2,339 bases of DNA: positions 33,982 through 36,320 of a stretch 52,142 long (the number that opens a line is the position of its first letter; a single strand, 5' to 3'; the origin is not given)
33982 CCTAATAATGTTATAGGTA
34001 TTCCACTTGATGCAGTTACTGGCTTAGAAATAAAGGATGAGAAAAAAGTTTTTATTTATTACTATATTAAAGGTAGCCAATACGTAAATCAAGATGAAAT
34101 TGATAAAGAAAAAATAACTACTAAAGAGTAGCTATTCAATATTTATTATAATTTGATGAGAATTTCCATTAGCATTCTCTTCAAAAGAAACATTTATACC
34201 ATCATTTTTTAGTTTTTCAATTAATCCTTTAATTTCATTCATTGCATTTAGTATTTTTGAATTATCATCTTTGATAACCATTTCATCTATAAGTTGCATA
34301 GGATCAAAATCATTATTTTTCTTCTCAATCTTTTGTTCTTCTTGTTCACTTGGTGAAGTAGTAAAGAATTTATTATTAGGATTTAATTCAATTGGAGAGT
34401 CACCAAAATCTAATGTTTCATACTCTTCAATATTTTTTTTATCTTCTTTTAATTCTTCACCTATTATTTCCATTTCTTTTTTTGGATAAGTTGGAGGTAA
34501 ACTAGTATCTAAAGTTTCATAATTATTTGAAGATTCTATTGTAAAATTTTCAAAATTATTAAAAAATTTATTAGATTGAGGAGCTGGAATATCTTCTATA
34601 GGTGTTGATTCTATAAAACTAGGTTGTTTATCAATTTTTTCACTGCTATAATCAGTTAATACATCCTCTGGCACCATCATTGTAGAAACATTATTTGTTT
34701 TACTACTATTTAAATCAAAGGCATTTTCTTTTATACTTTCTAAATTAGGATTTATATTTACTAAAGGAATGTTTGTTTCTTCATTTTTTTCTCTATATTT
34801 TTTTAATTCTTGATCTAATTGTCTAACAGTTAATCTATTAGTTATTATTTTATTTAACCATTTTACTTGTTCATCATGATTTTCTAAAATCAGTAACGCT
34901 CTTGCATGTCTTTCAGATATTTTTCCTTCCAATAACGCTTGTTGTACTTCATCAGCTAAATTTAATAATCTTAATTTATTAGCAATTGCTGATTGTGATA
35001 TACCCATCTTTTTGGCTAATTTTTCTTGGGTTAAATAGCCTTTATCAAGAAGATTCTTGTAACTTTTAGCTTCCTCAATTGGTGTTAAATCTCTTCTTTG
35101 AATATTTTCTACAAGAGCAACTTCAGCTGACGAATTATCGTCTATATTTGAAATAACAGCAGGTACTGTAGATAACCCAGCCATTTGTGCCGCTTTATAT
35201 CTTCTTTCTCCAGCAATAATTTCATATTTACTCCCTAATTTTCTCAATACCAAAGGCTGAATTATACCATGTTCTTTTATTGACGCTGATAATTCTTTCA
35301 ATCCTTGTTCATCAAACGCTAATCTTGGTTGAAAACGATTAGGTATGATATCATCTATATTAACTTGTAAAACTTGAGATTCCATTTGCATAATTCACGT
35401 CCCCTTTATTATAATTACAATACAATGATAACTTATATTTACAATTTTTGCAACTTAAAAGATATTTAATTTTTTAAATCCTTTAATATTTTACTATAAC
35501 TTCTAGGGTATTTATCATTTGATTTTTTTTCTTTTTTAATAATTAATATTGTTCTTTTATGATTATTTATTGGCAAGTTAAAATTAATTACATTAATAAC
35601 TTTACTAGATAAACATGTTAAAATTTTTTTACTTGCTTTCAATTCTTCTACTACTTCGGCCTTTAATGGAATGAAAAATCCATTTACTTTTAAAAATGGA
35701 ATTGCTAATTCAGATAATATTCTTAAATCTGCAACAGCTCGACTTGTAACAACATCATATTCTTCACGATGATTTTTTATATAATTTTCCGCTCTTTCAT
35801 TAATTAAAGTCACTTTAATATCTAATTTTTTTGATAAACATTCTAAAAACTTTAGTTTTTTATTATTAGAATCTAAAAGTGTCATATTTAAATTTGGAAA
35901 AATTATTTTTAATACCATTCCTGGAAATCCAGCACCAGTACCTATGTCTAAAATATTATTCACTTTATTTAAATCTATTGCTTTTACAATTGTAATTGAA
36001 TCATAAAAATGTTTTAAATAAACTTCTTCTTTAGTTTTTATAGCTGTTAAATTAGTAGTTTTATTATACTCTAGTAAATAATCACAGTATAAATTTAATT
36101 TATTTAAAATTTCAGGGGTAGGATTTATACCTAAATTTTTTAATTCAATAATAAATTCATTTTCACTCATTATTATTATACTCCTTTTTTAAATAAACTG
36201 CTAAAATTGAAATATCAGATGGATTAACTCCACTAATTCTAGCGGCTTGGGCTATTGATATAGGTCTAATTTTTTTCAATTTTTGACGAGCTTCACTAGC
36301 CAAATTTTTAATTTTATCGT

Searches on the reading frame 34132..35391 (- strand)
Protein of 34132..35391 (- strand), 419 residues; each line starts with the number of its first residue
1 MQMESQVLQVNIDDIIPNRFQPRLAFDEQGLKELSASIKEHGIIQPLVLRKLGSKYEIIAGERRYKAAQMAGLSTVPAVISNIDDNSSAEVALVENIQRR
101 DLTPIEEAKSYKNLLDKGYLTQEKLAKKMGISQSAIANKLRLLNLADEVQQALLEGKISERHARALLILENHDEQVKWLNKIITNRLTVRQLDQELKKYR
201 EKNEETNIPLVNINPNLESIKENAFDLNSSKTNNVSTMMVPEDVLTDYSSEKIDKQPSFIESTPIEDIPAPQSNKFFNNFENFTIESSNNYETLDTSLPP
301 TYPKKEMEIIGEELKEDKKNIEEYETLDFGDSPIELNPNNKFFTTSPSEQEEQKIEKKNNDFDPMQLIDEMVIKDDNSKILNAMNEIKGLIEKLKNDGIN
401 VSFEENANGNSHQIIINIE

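Call 7: search_protein_families(library=pfam, proteins=[window:34132-35391:-])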
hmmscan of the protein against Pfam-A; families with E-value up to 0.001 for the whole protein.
window:34132-35391:- (419 aa): 4 families
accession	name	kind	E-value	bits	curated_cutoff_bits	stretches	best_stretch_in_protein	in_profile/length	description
PF17762.8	HTH_ParB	-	1.8e-34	118.4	22.6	1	101-200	2-101/102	ParB HTH domain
PF02195.25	ParB_N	-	4.9e-34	116.7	26.3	1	6-98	2-95/95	ParB N-terminal domain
PF18024.7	HTH_50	-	0.00029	20.9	27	1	124-142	28-46/50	Helix-turn-helix domain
PF01381.28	HTH_3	-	0.00033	21.1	23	1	113-137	3-27/55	Helix-turn-helix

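Call 9: find_encoding_contigs(protein=window:34132-35391:-, flank=10000, max_places=6)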
Protein window:34132-35391:- (419 aa): 3 contigs read that carry it; 2 places shown.
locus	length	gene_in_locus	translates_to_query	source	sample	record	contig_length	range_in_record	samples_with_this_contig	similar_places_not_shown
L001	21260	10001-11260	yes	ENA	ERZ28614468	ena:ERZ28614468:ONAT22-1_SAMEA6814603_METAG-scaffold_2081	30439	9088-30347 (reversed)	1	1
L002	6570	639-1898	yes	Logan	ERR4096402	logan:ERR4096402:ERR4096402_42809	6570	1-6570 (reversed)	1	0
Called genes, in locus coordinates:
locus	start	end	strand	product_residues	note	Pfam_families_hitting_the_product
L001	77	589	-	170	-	PF06338:ComK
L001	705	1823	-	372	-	PF00712:DNA_pol3_beta, PF02767:DNA_pol3_beta_2, PF02768:DNA_pol3_beta_3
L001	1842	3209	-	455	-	PF11638:DnaA_N, PF01637:ATPase_2 (faint), PF00308:Bac_DnaA, PF01695:IstB_IS21 (weak), PF08299:Bac_DnaA_C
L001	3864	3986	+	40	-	PF00468:Ribosomal_L34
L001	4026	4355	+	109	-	PF00825:Ribonuclease_P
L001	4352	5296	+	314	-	PF02096:60KD_IMP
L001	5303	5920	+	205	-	PF07650:KH_2 (faint), PF13083:KH_KhpA-B (faint), PF01424:R3H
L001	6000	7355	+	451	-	PF10396:TrmE_N, PF00350:Dynamin_N (faint), PF12631:MnmE_helical, PF00009:GTP_EFTU (faint), PF01926:MMR_HSR1, PF02421:FeoB_N, PF04548:AIG1 (faint)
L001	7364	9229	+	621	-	PF01134:GIDA, PF07992:Pyr_redox_2 (faint), PF21680:GIDA_C_1st, PF13932:SAM_GIDA_C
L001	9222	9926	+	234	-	PF02527:GidB, PF05175:MTS (weak), PF13847:Methyltransf_31 (weak)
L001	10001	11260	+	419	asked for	PF02195:ParB_N, PF17762:HTH_ParB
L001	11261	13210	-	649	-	PF00912:Transgly, PF00905:Transpeptidase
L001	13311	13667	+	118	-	-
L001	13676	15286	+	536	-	PF03485:Arg_tRNA_synt_N, PF00750:tRNA-synt_1d, PF01406:tRNA-synt_1e (faint), PF09334:tRNA-synt_1g (faint), PF05746:DALR_1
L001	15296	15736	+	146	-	-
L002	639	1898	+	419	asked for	PF02195:ParB_N, PF17762:HTH_ParB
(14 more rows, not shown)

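Call 31: search_solved_structures(query=window:34132-35391:-, show_alignments=2)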
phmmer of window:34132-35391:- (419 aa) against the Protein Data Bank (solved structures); distinct sequences matched with E-value up to 0.001: 14.
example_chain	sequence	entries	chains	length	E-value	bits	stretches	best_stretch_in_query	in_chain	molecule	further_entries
7ng0_A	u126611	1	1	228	1.6e-58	202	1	6-205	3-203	Nucleoid occlusion protein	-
7nfu_A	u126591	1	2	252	1.9e-58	201.7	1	4-205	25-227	Nucleoid occlusion protein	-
7ol9_A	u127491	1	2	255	1.8e-51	178.8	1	5-204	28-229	Nucleoid occlusion protein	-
6sdk_A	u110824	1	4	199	2.7e-51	178.2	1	7-198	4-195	Stage 0 sporulation protein J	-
1vz0_A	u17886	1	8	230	1.1e-49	173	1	7-193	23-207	Chromosome-partitioning protein Spo0J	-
4umk_A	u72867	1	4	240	4e-47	164.5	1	5-197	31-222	PROBABLE CHROMOSOME-PARTITIONING PROTEIN PARB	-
7bnk_A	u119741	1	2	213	1.4e-45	159.4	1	6-201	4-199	ParB family protein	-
7o0n_A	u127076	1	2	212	9.6e-45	156.7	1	6-201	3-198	ParB family protein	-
7bnr_A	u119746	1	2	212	9.7e-45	156.7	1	6-201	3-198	ParB family protein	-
6t1f_A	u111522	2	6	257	2.1e-39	139.1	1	15-194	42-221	Chromosome-partitioning protein ParB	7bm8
6y93_A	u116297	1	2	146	8.2e-26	94.4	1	88-204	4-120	Nucleoid occlusion protein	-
6s6h_A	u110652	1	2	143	1.5e-17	67.1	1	89-194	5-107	Chromosome-partitioning protein ParB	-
8qa8_A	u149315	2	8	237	5.7e-15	58.7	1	8-180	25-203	Transcriptional repressor protein KorB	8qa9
1r71_A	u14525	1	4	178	3.9e-07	32.9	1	64-181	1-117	Transcriptional repressor protein korB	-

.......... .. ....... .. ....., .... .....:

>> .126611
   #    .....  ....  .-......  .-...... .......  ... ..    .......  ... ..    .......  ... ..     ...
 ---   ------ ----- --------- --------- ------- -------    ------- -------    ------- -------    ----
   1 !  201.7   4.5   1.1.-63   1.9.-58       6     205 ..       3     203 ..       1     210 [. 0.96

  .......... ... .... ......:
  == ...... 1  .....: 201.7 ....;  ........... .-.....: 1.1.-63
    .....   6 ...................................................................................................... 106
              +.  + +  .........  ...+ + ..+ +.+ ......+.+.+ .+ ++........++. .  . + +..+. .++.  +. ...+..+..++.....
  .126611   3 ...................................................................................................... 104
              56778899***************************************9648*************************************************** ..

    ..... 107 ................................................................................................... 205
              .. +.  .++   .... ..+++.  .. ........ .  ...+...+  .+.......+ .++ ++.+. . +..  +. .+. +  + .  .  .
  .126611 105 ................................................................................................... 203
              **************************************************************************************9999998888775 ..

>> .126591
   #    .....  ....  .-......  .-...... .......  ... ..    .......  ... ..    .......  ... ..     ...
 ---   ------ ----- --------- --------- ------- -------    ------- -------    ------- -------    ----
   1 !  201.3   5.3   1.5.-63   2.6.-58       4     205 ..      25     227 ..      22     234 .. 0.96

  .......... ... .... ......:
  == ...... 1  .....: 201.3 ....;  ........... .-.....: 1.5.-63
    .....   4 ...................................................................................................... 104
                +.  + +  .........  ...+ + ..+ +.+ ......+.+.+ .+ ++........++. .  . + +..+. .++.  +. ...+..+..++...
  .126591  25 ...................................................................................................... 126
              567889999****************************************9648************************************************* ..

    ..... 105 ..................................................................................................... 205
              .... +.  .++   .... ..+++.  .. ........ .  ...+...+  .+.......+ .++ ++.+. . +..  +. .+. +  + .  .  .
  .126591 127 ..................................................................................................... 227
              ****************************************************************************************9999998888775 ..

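Call 36: search_protein_families(library=ncbifam, proteins=[window:34132-35391:-], max_evalue=0.001)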
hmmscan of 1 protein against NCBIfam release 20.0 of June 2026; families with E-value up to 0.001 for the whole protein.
window:34132-35391:- (419 aa): 8 families
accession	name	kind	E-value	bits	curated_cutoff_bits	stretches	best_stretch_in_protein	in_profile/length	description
TIGR04285.1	nucleoid_noc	exception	1.5e-83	280.1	315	1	6-207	1-202/255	nucleoid occlusion protein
TIGR00180.1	parB_part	domain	2.7e-55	187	58.45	1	4-183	2-186/186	ParB/RepB/Spo0J family partition protein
TIGR03734.1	PRTRC_parB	hypoth_equivalog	6.6e-38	130.6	278.6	1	21-200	7-190/555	PRTRC system ParB family protein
TIGR03454.1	partition_RepB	equivalog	2.6e-17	63.2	201.5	1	5-142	62-200/325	plasmid partitioning protein RepB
NF010406.0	PRK13832.1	subfamily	4.4e-15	55.2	640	1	27-177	25-177/578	plasmid partitioning protein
NF010440.0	PRK13866.1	equivalog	5.8e-07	29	522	1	30-119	89-180/336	plasmid partitioning protein RepB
TIGR04381.1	HTH_TypR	domain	0.00016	21.6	30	1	123-142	25-44/49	TyrR/PhhR family helix-turn-helix DNA-binding protein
NF008085.0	PRK10820.1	equivalog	0.0004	19.1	576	1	109-148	476-515/520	transcriptional regulator TyrR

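Call 39: find_homologous_proteins(query=window:34132-35391:-, max_evalue=1e-20)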
Query window:34132-35391:- (419 aa): 8000 proteins with E <= 1e-20 among 8000 candidates; the best 120 are listed.
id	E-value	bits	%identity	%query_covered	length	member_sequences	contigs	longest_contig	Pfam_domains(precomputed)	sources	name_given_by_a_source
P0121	8.6e-263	889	100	100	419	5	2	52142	PF17762.9,PF02195.27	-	-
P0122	1.2e-175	602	71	100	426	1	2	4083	PF17762.9,PF02195.27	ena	-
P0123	2.2e-175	602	72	100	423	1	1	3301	PF17762.9,PF02195.27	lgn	-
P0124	8.9e-175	600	72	100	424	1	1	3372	PF17762.9,PF02195.27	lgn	-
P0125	9.6e-175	599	72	100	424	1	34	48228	PF17762.9,PF02195.27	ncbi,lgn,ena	-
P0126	1.4e-174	599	72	100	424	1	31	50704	PF17762.9,PF02195.27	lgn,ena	-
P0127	1.5e-174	599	72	100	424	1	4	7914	PF17762.9,PF02195.27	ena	-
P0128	2.2e-174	598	72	100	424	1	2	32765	PF17762.9,PF02195.27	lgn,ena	-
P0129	6.5e-174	597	71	100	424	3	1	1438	PF17762.9,PF02195.27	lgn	-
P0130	7.2e-174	597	71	100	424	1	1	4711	PF17762.9,PF02195.27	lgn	-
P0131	8.1e-174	596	71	100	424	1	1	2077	PF17762.9,PF02195.27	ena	-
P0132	9.7e-174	596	71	100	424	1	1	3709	PF17762.9,PF02195.27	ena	-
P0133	1.3e-173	596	71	100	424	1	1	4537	PF17762.9,PF02195.27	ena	-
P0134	1.2e-171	589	70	100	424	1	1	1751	PF17762.9,PF02195.27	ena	-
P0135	1.0e-168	580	68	100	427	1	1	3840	PF17762.9,PF02195.27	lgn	-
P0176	1.7e-121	424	53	100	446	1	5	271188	PF17762.9,PF02195.27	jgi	jgi:ParB family transcriptional regulator, chromosome partitioning protein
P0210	6.7e-117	409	52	100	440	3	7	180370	PF17762.9,PF02195.27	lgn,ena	-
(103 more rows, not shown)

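Call 43: find_encoding_contigs(protein=P0176, flank=10000, max_places=1)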
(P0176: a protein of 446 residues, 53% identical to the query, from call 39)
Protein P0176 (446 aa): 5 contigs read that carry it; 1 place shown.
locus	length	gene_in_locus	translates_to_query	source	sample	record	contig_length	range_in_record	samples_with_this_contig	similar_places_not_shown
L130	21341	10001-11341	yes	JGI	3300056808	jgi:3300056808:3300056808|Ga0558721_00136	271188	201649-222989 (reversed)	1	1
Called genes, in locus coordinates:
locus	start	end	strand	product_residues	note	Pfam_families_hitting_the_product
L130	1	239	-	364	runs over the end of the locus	PF02463:SMC_N, PF13476:AAA_23 (weak), PF13304:AAA_21 (weak)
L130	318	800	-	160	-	PF06338:ComK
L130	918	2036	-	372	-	PF00712:DNA_pol3_beta, PF02767:DNA_pol3_beta_2, PF02768:DNA_pol3_beta_3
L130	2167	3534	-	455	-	PF11638:DnaA_N, PF00308:Bac_DnaA, PF00004:AAA (weak), PF08299:Bac_DnaA_C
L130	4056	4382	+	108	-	PF00825:Ribonuclease_P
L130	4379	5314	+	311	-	PF02096:60KD_IMP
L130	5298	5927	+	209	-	PF13083:KH_KhpA-B, PF01424:R3H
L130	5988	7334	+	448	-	PF10396:TrmE_N, PF00350:Dynamin_N (faint), PF12631:MnmE_helical, PF00009:GTP_EFTU (faint), PF01926:MMR_HSR1, PF02421:FeoB_N, PF04548:AIG1 (weak)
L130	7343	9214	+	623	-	PF00890:FAD_binding_2 (faint), PF01134:GIDA, PF21680:GIDA_C_1st, PF13932:SAM_GIDA_C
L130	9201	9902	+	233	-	PF02527:GidB, PF05175:MTS (weak)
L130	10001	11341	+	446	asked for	PF02195:ParB_N, PF17762:HTH_ParB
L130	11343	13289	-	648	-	PF00912:Transgly, PF00905:Transpeptidase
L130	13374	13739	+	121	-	-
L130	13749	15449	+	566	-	PF03485:Arg_tRNA_synt_N, PF00750:tRNA-synt_1d, PF05746:DALR_1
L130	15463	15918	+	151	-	-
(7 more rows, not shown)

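Call 44: find_encoding_contigs(protein=P0210, flank=10000, max_places=1)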
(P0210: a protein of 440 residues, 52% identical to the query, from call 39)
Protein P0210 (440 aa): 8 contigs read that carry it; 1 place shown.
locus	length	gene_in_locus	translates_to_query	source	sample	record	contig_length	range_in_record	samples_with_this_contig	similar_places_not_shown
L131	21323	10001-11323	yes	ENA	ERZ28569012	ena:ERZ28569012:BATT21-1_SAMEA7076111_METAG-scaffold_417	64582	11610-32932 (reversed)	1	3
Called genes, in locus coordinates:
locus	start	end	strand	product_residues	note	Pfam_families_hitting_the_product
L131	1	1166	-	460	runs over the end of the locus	PF11638:DnaA_N, PF00308:Bac_DnaA, PF13401:AAA_22 (weak), PF08299:Bac_DnaA_C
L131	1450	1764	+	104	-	-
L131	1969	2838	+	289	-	-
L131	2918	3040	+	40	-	PF00468:Ribosomal_L34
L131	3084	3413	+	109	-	PF00825:Ribonuclease_P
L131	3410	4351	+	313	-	PF02096:60KD_IMP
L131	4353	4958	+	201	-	PF14804:Jag_N (weak), PF13083:KH_KhpA-B (weak), PF07650:KH_2 (weak), PF01424:R3H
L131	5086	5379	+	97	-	-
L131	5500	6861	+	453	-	PF10396:TrmE_N, PF00350:Dynamin_N (faint), PF00009:GTP_EFTU (faint), PF12631:MnmE_helical, PF01926:MMR_HSR1, PF02421:FeoB_N, PF08477:Roc (faint)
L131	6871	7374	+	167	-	PF00583:Acetyltransf_1, PF13673:Acetyltransf_10 (weak), PF13508:Acetyltransf_7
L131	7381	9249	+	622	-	PF00890:FAD_binding_2 (faint), PF01134:GIDA, PF07992:Pyr_redox_2 (faint), PF21680:GIDA_C_1st, PF13932:SAM_GIDA_C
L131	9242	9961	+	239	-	PF02527:GidB, PF05175:MTS (weak), PF13847:Methyltransf_31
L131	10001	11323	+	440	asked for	PF02195:ParB_N, PF17762:HTH_ParB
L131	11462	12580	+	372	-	-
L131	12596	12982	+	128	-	-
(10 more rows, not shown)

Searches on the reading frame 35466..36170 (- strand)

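Call 7: search_protein_families(library=pfam, proteins=[window:35466-36170:-])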
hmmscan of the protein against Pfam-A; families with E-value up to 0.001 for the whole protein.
window:35466-36170:- (234 aa): 4 families
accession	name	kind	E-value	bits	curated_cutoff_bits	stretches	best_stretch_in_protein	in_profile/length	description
PF02527.21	GidB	-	4.9e-48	163.4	27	1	22-197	2-176/184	rRNA small subunit methyltransferase G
PF13847.12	Methyltransf_31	-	8.6e-08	32.4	27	1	69-179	3-124/145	Methyltransferase domain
PF05175.20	MTS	-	1.9e-05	24.8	23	1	47-142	7-103/170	Methyltransferase small domain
PF13649.12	Methyltransf_25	-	0.00019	22.5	27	1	73-144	1-71/97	Methyltransferase domain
